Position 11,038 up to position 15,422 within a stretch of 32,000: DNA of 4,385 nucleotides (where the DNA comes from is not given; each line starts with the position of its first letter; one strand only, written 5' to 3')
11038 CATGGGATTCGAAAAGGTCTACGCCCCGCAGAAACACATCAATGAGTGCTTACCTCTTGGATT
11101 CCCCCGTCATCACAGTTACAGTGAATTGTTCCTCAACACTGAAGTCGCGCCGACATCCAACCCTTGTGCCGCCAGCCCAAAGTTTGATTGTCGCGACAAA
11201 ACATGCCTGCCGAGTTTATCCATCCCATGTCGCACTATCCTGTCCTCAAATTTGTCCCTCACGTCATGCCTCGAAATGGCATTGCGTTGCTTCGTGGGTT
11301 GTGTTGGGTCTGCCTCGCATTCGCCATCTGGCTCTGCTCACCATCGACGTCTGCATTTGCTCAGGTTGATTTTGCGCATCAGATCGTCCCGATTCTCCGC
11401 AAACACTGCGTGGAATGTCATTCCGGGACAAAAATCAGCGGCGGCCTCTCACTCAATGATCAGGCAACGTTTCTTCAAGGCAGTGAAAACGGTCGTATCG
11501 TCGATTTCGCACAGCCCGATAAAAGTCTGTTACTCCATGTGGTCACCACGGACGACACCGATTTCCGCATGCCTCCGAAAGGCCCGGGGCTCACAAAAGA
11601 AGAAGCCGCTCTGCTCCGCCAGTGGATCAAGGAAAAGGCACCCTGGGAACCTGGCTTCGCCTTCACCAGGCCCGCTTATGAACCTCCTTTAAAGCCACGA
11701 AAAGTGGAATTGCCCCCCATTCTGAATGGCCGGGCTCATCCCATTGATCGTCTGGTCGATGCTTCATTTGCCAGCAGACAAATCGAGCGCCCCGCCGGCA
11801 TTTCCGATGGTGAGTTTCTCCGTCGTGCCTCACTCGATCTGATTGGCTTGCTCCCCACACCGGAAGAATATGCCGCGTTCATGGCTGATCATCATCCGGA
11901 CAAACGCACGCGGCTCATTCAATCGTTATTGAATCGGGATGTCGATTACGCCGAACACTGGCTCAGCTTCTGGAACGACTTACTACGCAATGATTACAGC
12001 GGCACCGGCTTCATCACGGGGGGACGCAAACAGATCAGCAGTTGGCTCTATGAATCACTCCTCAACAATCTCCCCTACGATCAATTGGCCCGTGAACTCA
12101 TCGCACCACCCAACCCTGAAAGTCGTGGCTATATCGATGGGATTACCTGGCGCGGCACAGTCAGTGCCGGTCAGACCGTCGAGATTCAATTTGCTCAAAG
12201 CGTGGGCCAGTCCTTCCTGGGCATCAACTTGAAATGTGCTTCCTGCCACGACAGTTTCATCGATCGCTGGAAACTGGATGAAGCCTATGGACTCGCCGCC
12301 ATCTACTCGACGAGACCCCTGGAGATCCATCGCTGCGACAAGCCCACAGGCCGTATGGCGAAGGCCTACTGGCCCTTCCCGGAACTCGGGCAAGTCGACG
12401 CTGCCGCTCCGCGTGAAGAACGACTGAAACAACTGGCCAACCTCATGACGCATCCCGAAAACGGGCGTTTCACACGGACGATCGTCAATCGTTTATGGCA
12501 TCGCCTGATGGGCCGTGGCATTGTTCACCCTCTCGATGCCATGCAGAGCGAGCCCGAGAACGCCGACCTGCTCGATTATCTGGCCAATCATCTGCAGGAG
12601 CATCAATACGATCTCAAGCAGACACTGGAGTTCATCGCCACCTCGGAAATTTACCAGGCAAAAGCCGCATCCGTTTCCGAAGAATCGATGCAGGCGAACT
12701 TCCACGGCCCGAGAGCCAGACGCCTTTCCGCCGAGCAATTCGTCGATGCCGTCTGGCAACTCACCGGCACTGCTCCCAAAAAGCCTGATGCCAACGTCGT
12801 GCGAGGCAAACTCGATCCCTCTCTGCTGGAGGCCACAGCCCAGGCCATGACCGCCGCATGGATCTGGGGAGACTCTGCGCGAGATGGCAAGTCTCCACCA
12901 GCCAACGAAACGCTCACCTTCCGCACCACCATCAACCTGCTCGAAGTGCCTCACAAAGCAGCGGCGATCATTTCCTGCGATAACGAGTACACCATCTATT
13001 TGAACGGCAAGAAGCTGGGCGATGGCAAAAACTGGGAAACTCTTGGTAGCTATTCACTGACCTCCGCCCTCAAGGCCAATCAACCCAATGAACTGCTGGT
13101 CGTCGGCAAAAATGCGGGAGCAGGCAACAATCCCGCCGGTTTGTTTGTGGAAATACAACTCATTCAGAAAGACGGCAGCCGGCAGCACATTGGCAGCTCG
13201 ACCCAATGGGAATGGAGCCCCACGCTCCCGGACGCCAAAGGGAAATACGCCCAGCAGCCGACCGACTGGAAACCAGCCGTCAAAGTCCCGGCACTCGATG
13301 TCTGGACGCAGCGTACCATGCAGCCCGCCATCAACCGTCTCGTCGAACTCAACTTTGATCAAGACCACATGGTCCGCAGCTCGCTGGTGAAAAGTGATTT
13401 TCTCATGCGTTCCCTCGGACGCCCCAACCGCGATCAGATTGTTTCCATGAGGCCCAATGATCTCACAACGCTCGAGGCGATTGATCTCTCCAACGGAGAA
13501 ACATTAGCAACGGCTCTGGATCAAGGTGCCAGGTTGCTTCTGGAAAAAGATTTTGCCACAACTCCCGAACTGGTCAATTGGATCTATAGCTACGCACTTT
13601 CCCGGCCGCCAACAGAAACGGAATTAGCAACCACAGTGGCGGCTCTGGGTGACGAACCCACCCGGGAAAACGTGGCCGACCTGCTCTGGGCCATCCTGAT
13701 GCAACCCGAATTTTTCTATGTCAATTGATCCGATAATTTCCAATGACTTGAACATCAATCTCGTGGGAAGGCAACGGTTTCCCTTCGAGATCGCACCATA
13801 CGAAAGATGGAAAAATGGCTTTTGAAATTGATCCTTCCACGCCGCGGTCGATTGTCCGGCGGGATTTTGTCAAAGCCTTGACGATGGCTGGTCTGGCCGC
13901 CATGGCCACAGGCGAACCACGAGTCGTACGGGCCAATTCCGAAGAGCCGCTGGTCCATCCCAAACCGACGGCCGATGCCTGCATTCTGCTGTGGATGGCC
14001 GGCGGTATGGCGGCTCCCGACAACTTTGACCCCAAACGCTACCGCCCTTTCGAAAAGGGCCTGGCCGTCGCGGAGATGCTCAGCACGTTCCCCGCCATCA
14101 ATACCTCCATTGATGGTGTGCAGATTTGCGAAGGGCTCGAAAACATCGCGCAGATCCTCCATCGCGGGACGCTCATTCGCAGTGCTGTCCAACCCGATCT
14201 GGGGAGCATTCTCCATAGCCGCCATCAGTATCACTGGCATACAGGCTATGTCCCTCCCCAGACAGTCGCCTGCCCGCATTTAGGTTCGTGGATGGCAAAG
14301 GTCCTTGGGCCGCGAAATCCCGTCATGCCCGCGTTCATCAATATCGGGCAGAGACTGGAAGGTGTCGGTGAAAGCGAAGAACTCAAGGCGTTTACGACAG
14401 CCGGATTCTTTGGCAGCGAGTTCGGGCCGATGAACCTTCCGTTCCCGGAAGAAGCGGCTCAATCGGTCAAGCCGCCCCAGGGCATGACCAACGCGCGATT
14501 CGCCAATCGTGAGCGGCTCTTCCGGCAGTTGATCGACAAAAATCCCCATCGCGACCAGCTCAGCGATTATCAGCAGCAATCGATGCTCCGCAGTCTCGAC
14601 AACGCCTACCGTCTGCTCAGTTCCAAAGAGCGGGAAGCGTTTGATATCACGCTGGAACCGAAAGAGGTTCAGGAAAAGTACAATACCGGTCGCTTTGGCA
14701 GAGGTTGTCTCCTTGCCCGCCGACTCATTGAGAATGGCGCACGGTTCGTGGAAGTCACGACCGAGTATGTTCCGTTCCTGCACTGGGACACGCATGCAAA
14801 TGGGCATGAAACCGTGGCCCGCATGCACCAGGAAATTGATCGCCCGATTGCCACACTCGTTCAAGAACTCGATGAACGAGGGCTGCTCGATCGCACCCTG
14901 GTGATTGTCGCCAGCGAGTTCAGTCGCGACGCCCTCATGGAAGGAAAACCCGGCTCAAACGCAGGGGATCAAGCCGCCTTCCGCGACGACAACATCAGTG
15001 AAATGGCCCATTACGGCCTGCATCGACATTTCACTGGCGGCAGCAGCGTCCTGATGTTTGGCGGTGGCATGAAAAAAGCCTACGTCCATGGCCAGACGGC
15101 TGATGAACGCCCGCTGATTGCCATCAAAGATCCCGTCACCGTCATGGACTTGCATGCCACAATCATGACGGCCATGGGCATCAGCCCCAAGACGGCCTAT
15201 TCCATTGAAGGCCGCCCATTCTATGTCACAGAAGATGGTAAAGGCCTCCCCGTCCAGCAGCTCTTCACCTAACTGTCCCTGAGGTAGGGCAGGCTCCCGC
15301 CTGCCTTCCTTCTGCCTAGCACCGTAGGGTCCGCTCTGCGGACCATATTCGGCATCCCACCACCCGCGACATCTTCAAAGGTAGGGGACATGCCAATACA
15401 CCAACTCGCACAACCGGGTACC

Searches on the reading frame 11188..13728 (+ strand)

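Call 10: search_protein_families(library=pfam, proteins=[window:11188-13728:+])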
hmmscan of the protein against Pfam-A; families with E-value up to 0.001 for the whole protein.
window:11188-13728:+ (846 aa): 4 families
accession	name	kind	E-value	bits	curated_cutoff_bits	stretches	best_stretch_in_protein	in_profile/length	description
PF07583.16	PSCyt2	-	3.3e-45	155.1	29.8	1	185-374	1-205/209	Protein of unknown function (DUF1549)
PF07587.16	PSD1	-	9.6e-36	123.9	28.5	2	414-535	3-131/244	Protein of unknown function (DUF1553)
PF07635.16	PSCyt1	-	2e-12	47.9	22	1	74-132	1-59/59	Planctomycete cytochrome C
PF13442.11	Cytochrome_CBB3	-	0.00059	20.5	27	0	69-147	9-68/68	Cytochrome C oxidase, cbb3-type, subunit III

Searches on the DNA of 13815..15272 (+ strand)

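Call 61: search_with_rna_model(model_id=R1, sources=[L125, L126, L127], max_evalue=0.1)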
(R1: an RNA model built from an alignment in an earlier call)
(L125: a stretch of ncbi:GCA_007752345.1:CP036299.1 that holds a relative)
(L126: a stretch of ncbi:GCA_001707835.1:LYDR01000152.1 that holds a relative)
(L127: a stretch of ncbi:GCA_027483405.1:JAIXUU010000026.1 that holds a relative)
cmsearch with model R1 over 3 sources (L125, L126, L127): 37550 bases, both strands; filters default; matches with E-value up to 0.1: 16.
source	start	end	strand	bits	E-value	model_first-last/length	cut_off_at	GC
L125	868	923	+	73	8.2e-16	1-55/55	no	0.61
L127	5473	5528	+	69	7.6e-15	1-55/55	no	0.57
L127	4836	4891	-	68.5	9.7e-15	1-55/55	no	0.59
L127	6289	6344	+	67.8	1.4e-14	1-55/55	no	0.61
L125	7912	7961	-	52.6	5.8e-11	1-55/55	no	0.58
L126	7722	7777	-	39.5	7.1e-08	1-55/55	no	0.59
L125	2984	3042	+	37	2.9e-07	1-55/55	no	0.61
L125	736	791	+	36.1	4.6e-07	1-55/55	no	0.64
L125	3117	3175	-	33.2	2.2e-06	1-55/55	no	0.58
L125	9750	9808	-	27.2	5.8e-05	1-55/55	no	0.59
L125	7934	7971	+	23.7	0.0004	9-45/55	no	0.63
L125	954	1012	+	23.1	0.00054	1-55/55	no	0.56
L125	8804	8848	+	14.6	0.056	1-55/55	no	0.49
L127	4858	4883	+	14.1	0.075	9-34/55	no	0.65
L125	876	901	-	14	0.077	9-34/55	no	0.69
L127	6297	6322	-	14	0.077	9-34/55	no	0.69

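Call 79: search_with_rna_model(model_id=R1, sources=[L131, L132, L133, L134, L136, L137, L138, L139, L140, L141, L142, L143, L144, L145, L146, L147, L148, L149, L150, L151, L152, L153, L154, L155, L156, L157, L158, L125, L126, L127], max_evalue=0.001)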
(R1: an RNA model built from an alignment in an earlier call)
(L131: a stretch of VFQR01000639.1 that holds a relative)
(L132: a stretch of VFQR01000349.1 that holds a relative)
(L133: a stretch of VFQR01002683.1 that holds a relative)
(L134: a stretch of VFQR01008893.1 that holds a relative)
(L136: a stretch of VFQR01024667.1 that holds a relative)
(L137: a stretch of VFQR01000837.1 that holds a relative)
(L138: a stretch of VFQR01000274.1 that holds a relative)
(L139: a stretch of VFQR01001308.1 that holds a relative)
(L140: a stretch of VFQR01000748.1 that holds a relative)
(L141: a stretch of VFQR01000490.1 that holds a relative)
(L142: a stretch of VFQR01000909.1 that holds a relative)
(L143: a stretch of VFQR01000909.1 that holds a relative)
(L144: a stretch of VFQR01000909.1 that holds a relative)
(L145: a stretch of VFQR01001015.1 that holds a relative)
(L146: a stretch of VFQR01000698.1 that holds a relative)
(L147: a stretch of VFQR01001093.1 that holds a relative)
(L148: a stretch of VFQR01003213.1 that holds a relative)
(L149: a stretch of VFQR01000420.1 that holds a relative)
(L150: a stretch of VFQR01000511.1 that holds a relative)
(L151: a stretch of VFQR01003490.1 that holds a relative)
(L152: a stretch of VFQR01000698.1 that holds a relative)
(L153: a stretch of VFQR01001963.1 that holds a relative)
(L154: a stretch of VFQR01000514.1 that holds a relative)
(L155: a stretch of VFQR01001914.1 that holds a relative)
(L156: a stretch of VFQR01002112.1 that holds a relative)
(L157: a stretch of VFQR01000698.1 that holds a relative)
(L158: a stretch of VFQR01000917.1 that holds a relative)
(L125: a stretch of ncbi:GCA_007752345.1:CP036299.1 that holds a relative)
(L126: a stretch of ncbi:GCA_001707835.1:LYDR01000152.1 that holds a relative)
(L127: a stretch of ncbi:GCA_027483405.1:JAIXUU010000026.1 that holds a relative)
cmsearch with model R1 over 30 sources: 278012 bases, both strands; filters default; matches with E-value up to 0.001: 18.
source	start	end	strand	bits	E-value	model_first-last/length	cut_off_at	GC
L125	868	923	+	73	6.1e-15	1-55/55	no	0.61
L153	12833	12888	+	72.3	9.3e-15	1-55/55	no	0.62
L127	5473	5528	+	69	5.6e-14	1-55/55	no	0.57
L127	4836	4891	-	68.5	7.2e-14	1-55/55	no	0.59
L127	6289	6344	+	67.8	1e-13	1-55/55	no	0.61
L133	2157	2212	+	59.7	8.7e-12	1-55/55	no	0.54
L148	3154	3208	-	54.6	1.4e-10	1-55/55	no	0.53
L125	7912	7961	-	52.6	4.3e-10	1-55/55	no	0.58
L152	4451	4506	-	49.6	2.2e-09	1-55/55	no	0.54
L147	1030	1085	-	39.7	4.8e-07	1-55/55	no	0.61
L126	7722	7777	-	39.5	5.2e-07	1-55/55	no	0.59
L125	2984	3042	+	37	2.1e-06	1-55/55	no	0.61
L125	736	791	+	36.1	3.4e-06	1-55/55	no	0.64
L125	3117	3175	-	33.2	1.7e-05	1-55/55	no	0.58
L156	9200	9260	-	29.1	0.00015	1-55/55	no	0.64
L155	11459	11517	-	27.6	0.00035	1-55/55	no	0.54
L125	9750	9808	-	27.2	0.00043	1-55/55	no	0.59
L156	13207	13266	-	26.1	0.00079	2-55/55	5'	0.63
